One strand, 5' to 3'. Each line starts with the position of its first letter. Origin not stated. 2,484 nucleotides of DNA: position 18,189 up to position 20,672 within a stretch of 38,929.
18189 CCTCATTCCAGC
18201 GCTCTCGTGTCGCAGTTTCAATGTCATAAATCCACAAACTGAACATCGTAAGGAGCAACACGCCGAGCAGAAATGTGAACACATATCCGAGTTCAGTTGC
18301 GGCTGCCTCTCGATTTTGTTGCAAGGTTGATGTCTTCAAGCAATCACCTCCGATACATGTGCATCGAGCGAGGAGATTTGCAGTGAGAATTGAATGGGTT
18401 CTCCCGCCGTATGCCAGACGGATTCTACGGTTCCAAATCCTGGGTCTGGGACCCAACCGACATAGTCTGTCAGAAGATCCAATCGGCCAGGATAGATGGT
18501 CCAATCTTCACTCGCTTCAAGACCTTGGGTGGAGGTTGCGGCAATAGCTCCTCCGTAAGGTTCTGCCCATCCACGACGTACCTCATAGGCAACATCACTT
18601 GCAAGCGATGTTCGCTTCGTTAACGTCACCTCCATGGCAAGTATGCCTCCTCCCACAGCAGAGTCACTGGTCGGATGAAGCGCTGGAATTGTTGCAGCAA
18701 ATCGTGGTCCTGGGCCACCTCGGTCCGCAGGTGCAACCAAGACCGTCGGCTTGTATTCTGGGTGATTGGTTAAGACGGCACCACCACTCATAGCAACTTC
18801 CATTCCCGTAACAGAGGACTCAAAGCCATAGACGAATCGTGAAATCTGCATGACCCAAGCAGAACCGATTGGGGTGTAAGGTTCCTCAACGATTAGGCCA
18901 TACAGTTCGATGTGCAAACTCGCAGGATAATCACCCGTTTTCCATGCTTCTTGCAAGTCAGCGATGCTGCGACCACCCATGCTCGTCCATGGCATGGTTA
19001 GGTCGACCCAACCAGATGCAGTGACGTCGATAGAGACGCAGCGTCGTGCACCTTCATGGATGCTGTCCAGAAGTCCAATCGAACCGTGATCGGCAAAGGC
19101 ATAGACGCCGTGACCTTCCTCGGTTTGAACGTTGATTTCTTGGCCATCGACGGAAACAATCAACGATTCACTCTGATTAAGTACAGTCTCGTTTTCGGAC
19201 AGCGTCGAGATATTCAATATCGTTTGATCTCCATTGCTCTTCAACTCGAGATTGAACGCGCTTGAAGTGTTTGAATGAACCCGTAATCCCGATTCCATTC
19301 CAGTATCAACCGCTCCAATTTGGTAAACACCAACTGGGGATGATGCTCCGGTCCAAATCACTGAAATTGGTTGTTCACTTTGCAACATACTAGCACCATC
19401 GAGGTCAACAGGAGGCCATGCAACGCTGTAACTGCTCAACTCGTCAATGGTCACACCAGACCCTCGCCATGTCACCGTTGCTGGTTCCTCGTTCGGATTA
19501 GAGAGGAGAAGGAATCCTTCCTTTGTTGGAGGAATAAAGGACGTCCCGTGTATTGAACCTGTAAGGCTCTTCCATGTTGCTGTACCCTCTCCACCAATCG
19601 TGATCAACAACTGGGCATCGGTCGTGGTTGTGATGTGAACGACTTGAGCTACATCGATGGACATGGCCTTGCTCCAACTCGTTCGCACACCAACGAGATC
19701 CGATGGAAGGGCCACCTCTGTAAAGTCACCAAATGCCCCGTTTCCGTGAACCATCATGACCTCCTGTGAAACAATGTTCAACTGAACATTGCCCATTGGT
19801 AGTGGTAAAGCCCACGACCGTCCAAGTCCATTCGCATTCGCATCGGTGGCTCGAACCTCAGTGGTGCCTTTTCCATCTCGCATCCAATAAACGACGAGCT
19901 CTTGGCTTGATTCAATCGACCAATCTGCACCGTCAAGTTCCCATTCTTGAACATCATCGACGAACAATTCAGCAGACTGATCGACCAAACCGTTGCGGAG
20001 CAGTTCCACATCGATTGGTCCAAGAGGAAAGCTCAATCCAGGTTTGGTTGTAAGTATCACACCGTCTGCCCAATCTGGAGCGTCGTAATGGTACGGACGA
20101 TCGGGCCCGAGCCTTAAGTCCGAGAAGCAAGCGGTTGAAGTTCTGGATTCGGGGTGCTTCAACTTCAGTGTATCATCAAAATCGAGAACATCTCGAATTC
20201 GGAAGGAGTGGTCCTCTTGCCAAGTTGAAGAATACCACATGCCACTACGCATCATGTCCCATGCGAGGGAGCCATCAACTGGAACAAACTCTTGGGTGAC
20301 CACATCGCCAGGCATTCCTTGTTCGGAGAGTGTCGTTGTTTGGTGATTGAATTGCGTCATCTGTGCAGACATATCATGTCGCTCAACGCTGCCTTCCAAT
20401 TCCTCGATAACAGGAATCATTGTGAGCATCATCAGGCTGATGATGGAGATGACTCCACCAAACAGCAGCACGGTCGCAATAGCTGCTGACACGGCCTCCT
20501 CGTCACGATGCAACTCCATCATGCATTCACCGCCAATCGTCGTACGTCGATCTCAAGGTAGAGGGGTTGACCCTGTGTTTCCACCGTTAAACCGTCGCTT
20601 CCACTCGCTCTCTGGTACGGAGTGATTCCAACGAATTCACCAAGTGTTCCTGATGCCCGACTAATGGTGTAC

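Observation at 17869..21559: Translationally coupled trio of pilin-like proteins with very large globular domains and no assembly machinery nearby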

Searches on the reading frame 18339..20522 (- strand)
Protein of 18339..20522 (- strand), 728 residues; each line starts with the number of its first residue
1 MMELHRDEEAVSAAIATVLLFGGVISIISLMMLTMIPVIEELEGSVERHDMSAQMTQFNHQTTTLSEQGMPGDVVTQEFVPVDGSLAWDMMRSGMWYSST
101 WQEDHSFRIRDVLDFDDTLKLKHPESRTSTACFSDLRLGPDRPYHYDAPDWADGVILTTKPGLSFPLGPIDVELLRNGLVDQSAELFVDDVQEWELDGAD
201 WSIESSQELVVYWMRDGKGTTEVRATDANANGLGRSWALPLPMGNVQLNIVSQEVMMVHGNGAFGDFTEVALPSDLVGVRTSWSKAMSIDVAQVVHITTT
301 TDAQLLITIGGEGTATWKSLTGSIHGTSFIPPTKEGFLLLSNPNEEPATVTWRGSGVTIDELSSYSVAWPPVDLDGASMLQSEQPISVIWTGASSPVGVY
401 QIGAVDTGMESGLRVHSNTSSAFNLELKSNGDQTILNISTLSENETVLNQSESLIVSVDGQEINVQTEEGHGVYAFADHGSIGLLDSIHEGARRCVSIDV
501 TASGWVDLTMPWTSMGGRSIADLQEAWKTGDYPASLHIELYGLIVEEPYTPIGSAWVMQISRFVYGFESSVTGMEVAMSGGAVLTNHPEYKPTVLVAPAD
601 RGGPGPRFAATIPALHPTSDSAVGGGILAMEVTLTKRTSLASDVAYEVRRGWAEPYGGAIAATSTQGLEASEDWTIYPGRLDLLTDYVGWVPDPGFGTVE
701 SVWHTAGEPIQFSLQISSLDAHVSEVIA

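Call 5: search_protein_families(library=pfam, proteins=[window:18339-20522:-], max_evalue=0.1)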
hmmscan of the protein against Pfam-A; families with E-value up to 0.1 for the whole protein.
window:18339-20522:- (728 aa): 1 family
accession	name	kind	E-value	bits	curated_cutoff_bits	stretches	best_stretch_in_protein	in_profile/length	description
PF23960.2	DUF7289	-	0.024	14.6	27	0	10-71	2-63/238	Family of unknown function (DUF7289)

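Call 6: search_protein_families(library=ncbifam, proteins=[window:18339-20522:-], max_evalue=0.1)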
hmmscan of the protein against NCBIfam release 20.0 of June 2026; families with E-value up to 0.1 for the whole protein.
window:18339-20522:- (728 aa): 0 families

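Call 9: find_homologous_proteins(query=window:18339-20522:-)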
Query window:18339-20522:- (728 aa): 465 proteins with E <= 0.001 among 8000 candidates; the best 120 are listed.
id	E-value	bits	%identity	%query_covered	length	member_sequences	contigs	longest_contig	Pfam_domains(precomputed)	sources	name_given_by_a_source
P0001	0.0e+0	1554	94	100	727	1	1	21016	-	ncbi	-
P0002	0.0e+0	1553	94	100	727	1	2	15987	-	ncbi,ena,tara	tara:strand:- start:7507 stop:9690 length:2184 start_codon:yes stop_codon:yes gene_type:complete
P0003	0.0e+0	1553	94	100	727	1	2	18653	-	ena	-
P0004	0.0e+0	1552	94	100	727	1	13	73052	-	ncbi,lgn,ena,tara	tara:strand:- start:4127 stop:6310 length:2184 start_codon:yes stop_codon:yes gene_type:complete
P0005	0.0e+0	1552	94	100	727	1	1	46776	-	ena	-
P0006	0.0e+0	1551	94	100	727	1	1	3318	-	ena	-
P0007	0.0e+0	1538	92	100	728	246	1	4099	-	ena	-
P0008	0.0e+0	1525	92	100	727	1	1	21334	-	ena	-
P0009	0.0e+0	1487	89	100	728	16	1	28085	-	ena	-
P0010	0.0e+0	1474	88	100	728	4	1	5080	-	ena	-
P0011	0.0e+0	1472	88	100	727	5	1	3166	-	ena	-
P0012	0.0e+0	1423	84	100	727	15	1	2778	-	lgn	-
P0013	0.0e+0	1420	84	100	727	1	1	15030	-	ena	-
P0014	0.0e+0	1417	83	100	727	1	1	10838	-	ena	-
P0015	0.0e+0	1417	83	100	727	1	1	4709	-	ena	-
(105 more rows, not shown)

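Call 10: find_related_loci(query=window:18339-20522:-, collection=genome_contigs, flank=10000)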
Query window:18339-20522:- (728 aa) in genome_contigs; peptide patterns used: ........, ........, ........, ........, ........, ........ (x = any residue, [..] = any of these).
80 stretches matched a pattern; 61 encode a relative of the query (tblastn E <= 1e-3); 57 distinct loci.
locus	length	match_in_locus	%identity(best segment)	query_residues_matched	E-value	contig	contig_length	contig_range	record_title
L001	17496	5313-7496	93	1-728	0e+0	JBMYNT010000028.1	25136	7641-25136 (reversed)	MAG: Candidatus Poseidoniaceae archaeon isolate ME_XS_2307_bin_75 ME_XS_2307_bin_75_27, whole genome shotgun sequence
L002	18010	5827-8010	92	1-728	0e+0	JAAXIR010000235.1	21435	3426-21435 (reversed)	MAG: Candidatus Poseidoniales archaeon isolate SW22112_bin_20 NODE_1237_length_21435_cov_7.227643, whole genome shotgun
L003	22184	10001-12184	88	1-728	0e+0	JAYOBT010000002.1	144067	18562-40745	MAG: Candidatus Poseidoniales archaeon isolate 139554_S156_metabat_bins_2.tsv.144 NODE_48_length_144067_cov_15.380545, w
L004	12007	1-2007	93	60-728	0e+0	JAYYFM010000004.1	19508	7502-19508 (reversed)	MAG: Thermoplasmatota archaeon isolate XS_MAG85 XS_MAG85_0004, whole genome shotgun sequence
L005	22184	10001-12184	83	1-728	0e+0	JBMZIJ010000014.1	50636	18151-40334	MAG: Candidatus Poseidoniaceae archaeon isolate ME_XS_2301_4_bin25 ME_XS_2301_4_bin25_13, whole genome shotgun sequence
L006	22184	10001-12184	83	1-728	0e+0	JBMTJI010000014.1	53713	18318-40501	MAG: Candidatus Poseidoniaceae archaeon isolate CJ_V5_S11_50percent_ser_metabat.43 NODE_142_length_53713_cov_8.278356, w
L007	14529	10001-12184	82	1-728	0e+0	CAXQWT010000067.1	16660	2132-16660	MAG: Salipiger bermudensis isolate 3um_C4D0715_2.29 genome assembly, contig: k127_849589, whole genome shotgun sequence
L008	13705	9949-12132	80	1-728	0e+0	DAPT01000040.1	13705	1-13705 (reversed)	MAG TPA_asm: Euryarchaeota archaeon UBA124 UBA124_contig_74646, whole genome shotgun sequence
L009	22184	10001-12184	80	1-728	0e+0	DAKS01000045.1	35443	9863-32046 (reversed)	MAG TPA_asm: Euryarchaeota archaeon UBA443 UBA443_contig_894, whole genome shotgun sequence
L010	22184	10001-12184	80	1-728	0e+0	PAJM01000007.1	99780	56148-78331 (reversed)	MAG: Methanobacteriota archaeon isolate SAT95 156100, whole genome shotgun sequence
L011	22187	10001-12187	80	1-728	0e+0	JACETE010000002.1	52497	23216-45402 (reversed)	MAG: Candidatus Poseidoniales archaeon isolate MCMED-G34 MGII-MCMED-G34-C2, whole genome shotgun sequence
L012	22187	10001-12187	79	1-728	0e+0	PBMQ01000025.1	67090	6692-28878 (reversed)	MAG: Methanobacteriota archaeon isolate SP209 45842, whole genome shotgun sequence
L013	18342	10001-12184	79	1-728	0e+0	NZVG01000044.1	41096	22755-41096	MAG: Methanobacteriota archaeon isolate NAT68 44969, whole genome shotgun sequence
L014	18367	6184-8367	78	1-728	0e+0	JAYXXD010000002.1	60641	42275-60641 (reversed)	MAG: Thermoplasmatota archaeon isolate XS_MAG161 XS_MAG161_0002, whole genome shotgun sequence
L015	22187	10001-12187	78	1-728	0e+0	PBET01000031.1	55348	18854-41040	MAG: Methanobacteriota archaeon isolate SP314 MHASMcontig_3041363, whole genome shotgun sequence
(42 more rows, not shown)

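Call 19: search_solved_structures(query=A2, max_evalue=10, show_alignments=2)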
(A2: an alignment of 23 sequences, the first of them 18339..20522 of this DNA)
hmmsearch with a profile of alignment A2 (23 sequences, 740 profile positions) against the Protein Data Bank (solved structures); distinct sequences matched with E-value up to 10: 4.
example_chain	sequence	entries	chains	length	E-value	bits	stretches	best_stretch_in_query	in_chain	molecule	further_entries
4pk7_B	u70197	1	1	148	1.4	10.4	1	148-200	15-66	Double-strand-break repair protein rad21 homolog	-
9j0a_B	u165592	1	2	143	1.5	10.3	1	148-200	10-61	64-kDa C-terminal product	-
4pju_B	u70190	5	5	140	1.7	10.2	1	148-200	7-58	Double-strand-break repair protein rad21 homolog | 64-kDa C-terminal product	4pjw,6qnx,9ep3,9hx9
8k4d_B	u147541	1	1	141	1.7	10.2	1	148-200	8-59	64-kDa C-terminal product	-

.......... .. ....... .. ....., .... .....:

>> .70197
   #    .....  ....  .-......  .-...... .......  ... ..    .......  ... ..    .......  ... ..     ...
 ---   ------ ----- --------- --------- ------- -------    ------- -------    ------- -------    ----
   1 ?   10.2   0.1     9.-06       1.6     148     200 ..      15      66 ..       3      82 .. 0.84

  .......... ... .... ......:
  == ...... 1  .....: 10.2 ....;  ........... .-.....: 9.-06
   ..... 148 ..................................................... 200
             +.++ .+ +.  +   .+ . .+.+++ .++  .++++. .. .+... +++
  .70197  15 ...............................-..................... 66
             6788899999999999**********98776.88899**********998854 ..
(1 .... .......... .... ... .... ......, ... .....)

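Call 41: search_protein_representatives(protein=window:18339-20522:-)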
Query: 728 residues. Proteins with E-value up to 0.001 (for the whole library): 110; up to 1e-10: 83; up to 1e-30: 38. The best 110 are listed.
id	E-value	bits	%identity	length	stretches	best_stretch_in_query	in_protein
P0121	1.3e-211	721.3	48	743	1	3-727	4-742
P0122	4.1e-186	637.1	47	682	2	3-420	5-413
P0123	2.0e-177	608.3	43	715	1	4-725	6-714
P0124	6.4e-150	517.4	38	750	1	3-720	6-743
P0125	1.1e-141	490.2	38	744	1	6-719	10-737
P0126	1.4e-135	470.0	86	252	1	256-503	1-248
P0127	4.4e-133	461.8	37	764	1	3-726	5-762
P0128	1.3e-117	410.6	38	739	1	4-725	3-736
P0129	3.8e-112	392.5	37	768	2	470-723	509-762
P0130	6.1e-107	375.3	44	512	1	230-726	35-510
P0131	6.3e-107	375.3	36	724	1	31-725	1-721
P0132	6.1e-103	362.1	36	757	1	4-718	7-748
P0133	5.9e-99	348.9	33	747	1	3-722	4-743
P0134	2.1e-97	343.8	29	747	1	5-720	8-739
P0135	3.3e-83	296.9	39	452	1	3-385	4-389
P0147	5.5e-49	183.7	29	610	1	131-719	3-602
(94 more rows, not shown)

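Call 42: find_encoding_contigs(protein=P0134, flank=10000, max_places=4)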
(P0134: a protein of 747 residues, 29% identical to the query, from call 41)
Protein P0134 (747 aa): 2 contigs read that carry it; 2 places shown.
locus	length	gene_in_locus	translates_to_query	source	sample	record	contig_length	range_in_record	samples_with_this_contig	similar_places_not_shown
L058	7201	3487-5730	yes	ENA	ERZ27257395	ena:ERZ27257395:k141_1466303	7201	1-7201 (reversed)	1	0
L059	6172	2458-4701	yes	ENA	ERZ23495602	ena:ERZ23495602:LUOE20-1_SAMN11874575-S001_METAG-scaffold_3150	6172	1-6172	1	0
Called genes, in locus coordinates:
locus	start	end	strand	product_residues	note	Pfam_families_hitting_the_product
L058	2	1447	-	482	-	?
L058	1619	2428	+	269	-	PF00753:Lactamase_B, PF23023:Anti-Pycsar_Apyc1, PF12706:Lactamase_B_2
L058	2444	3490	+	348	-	-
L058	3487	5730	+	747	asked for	-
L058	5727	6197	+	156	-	-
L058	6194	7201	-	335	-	?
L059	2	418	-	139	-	?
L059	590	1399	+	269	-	PF00753:Lactamase_B, PF23023:Anti-Pycsar_Apyc1, PF12706:Lactamase_B_2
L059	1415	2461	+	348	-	-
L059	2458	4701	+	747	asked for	-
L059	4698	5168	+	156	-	-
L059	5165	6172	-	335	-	?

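Call 44: find_related_loci(query=A4, collection=genome_contigs, flank=10000)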
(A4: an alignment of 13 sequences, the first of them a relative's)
Query A4 (747 aa) in genome_contigs; peptide patterns used: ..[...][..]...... (x = any residue, [..] = any of these).
247 stretches matched a pattern; 223 encode a relative of the query (tblastn E <= 1e-3); the best 80 are kept; 80 distinct loci.
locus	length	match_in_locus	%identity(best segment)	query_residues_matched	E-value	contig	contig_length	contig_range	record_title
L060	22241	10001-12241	94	1-747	0e+0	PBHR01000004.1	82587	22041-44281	MAG: Methanobacteriota archaeon isolate SP3024 65330, whole genome shotgun sequence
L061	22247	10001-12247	83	1-747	0e+0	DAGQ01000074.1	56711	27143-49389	MAG TPA_asm: Euryarchaeota archaeon UBA596 UBA596_contig_5544, whole genome shotgun sequence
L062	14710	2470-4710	100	1-747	0e+0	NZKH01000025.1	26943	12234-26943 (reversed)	MAG: Methanobacteriota archaeon isolate IN961 19803, whole genome shotgun sequence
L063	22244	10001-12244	81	1-746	0e+0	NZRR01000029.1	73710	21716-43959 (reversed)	MAG: Methanobacteriota archaeon isolate EAC30 65219, whole genome shotgun sequence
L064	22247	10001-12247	61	1-747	0e+0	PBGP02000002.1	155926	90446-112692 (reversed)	MAG: Methanobacteriota archaeon isolate SP3059 98584, whole genome shotgun sequence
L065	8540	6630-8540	69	1-637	0e+0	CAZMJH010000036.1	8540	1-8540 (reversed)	MAG TPA_asm: uncultured Candidatus Poseidoniales archaeon isolate SRP077602_co4_744 genome assembly, contig: NODE_15850_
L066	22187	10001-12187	33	7-744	2e-127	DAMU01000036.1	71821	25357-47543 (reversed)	MAG TPA_asm: Euryarchaeota archaeon UBA91 UBA91_contig_19067, whole genome shotgun sequence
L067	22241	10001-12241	31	1-744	8e-127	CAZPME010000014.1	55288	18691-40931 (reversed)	MAG TPA_asm: uncultured Candidatus Poseidoniales archaeon isolate SRP260945_co1_349 genome assembly, contig: NODE_701_le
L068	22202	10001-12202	32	3-744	5e-127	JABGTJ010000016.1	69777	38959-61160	MAG: Methanobacteriota archaeon isolate SI034_bin128 k141_2377772, whole genome shotgun sequence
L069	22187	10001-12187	32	7-744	4e-126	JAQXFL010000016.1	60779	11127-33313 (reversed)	MAG: Candidatus Poseidoniaceae archaeon isolate cluster3-bin.87 k119_360691, whole genome shotgun sequence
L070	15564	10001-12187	33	7-744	3e-126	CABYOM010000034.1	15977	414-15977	uncultured Candidatus Poseidoniales archaeon isolate AG-333-I22 genome assembly, contig: AG-333-I22_NODE_34, whole genom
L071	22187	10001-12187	32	7-744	2e-125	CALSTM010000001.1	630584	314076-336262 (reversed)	MAG: Candidatus Poseidoniaceae archaeon isolate W_MB9_1 genome assembly, contig: contig_5650_W_MB9, whole genome shotgun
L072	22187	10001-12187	32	7-744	1e-124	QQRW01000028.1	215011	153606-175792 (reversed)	MAG: Candidatus Poseidoniales archaeon isolate bin_112 U_43171-28, whole genome shotgun sequence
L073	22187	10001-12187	32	7-744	3e-122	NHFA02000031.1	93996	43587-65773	MAG: Euryarchaeota archaeon TMED99 41168, whole genome shotgun sequence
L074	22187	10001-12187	31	7-744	2e-121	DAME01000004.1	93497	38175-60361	MAG TPA_asm: Euryarchaeota archaeon UBA88 UBA88_contig_801, whole genome shotgun sequence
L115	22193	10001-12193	30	10-746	4e-112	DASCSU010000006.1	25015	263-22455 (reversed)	MAG TPA_asm: Candidatus Thalassarchaeaceae archaeon isolate Ts_MAG_36 NODE_6_length_25015_cov_1.595092, whole genome sho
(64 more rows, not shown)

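Call 67: predict_structure(alignment_id=A8)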
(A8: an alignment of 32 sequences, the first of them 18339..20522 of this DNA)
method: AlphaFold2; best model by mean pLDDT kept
length: 728 residues; sequences in the alignment: 32
mean_pLDDT: 85.0   pTM: 0.85
mean pLDDT of the five models: 85.0, 84.9, 83.9, 80.3, 77.1
residues with pLDDT >= 90: 289; 70-90: 360; 50-70: 72; < 50: 7
segments of 3 or more residues with pLDDT < 50: 1-5
pLDDT, mean of each block of 10 residues (from residue 1): 47 62 69 64 71 90 89 90 84 88 87 86 75 86 87 93 66 92 88 91 91 93 89 91 93 93 84 81 91 93 94 92 94 93 94 88 91 83 94 90 93 89 89 84 73 82 88 91 91 86 81 86 86 91 86 92 80 80 78 81 79 86 86 87 90 84 81 84 84 69 87 90 79
secondary structure, 60 per line:
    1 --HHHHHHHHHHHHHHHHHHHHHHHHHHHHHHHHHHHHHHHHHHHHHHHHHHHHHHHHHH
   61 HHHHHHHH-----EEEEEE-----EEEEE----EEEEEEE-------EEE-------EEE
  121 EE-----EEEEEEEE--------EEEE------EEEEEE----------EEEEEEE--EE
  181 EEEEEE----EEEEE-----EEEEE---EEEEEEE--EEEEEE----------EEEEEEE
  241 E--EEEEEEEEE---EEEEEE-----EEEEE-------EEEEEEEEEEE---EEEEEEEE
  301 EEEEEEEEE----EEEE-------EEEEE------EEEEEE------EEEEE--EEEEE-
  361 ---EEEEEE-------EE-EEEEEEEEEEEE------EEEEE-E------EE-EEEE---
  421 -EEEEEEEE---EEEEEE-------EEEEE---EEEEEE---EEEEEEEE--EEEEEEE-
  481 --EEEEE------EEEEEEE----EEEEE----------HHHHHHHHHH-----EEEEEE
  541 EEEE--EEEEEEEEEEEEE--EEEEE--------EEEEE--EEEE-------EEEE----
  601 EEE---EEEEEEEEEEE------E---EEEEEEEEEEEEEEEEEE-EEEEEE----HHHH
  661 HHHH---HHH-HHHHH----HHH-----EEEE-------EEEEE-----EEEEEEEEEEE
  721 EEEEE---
elements in order (helices of 4 or more, strands of 3 or more residues): H3-68 E74-79 E85-89 E94-100 E108-110 E118-122 E128-135 E144-147 E154-159 E170-176 E179-186 E191-195 E201-205 E209-215 E218-223 E234-241 E244-252 E256-261 E267-271 E279-289 E293-309 E314-317 E325-329 E336-341 E348-352 E355-359 E364-369 E380-391 E398-402 E414-417 E422-429 E433-438 E446-450 E454-459 E463-470 E473-479 E483-487 E494-500 E505-509 H520-529 E535-544 E547-559 E562-566 E575-579 E582-585 E593-596 E601-603 E607-617 E628-645 E647-652 H657-664 H672-676 E689-692 E700-704 E710-725

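Call 70: fold_search(model_id=the predicted structure, library=pdb)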
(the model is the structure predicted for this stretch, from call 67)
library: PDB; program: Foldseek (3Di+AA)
matches with E <= 10: 1638; with E <= 0.001: 18
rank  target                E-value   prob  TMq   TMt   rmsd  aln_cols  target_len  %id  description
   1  8w7n                  1.6e-05  0.51  0.08  0.06  41.9       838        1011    7  Crystal structure of the in-cell Cry1Aa purified from Bacillus thuringiensis (released 2024-03-06)
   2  4w8j                  2.4e-05  0.63  0.09  0.07  40.8       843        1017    5  Structure of the full-length insecticidal protein Cry1Ac reveals intriguing details of toxin packaging into in vivo form (released 2014-09-17)
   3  8h3u_A                3.1e-05  0.54  0.09  0.11  28.4       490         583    8  Inhibitor-bound EP, polyA model (released 2022-11-23)
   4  9vqm_D                3.3e-05  0.20  0.08  0.08  31.1       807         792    9  Cryo-EM structure of Elapor1WT in tetrameric form (released 2025-07-23)
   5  8yot_B                7.6e-05  0.47  0.08  0.14  27.9       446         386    8  Nanobody in complex with LILRB3 (released 2025-06-18)
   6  8zj4_A                8.9e-05  0.51  0.09  0.11  27.6       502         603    8  trypsinogen-EP-N619A (released 2025-05-21)
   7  9occ_E                1.7e-04  0.20  0.08  0.08  23.4       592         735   11  Sf11 bacteriophage tail (released 2025-11-12)
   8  7ntx_A                2.2e-04  0.28  0.09  0.10  23.7       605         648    7  Vip3Bc1 tetramer in processed, activated state (released 2021-04-14)
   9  6yrg_A                2.2e-04  0.28  0.09  0.10  23.7       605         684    7  Vip3Bc1 tetramer in processed, activated state (released 2021-03-17)
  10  6grq_A                2.3e-04  0.25  0.09  0.11  31.5       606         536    8  Paired immunoglobulin-like receptor B (PirB) or Leukocyte immunoglobulin-like receptor subfamily B member 3 (LILRB3) f (released 2019-02-06)
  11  6v1v_A                3.2e-04  0.23  0.08  0.08  24.5       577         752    7  VIP3B (VIP3B_2160) adapted for crystallization (released 2019-12-18)
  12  5hzf                  3.4e-04  0.66  0.11  0.17  18.2       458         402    8  Single Chain Recombinant Globular Head of the Complement System Protein C1q in complex with magnesium (released 2016-03-02)
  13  6v1v_B                3.4e-04  0.28  0.09  0.09  24.0       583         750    7  VIP3B (VIP3B_2160) adapted for crystallization (released 2019-12-18)
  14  6grt_B                3.6e-04  0.20  0.08  0.10  33.4       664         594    7  Paired immunoglobulin-like receptor B (PirB) or Leukocyte immunoglobulin-like receptor subfamily B member 3 (LILRB3) f (released 2019-02-06)
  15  8xbs_A                5.2e-04  0.99  0.09  0.10  13.1       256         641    8  C. elegans apo-SID1 structure (released 2024-06-05)
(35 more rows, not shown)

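Call 79: search_protein_families(library=pfam, proteins=[L115:8970-9983:+, L058:2444-3487:+], max_evalue=0.05)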
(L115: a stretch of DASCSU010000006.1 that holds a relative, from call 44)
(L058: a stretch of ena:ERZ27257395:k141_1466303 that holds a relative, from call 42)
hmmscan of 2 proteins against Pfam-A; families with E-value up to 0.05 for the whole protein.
L115:8970-9983:+ (338 aa): 1 family
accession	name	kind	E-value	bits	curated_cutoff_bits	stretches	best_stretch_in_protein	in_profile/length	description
PF23960.2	DUF7289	-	0.0016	18.5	27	1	11-63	2-54/238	Family of unknown function (DUF7289)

L058:2444-3487:+ (348 aa): 1 family
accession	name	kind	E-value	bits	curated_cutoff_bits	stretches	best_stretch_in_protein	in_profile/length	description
PF23958.1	DUF7287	-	0.05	14.6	27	0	17-90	11-81/157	Family of unknown function (DUF7287)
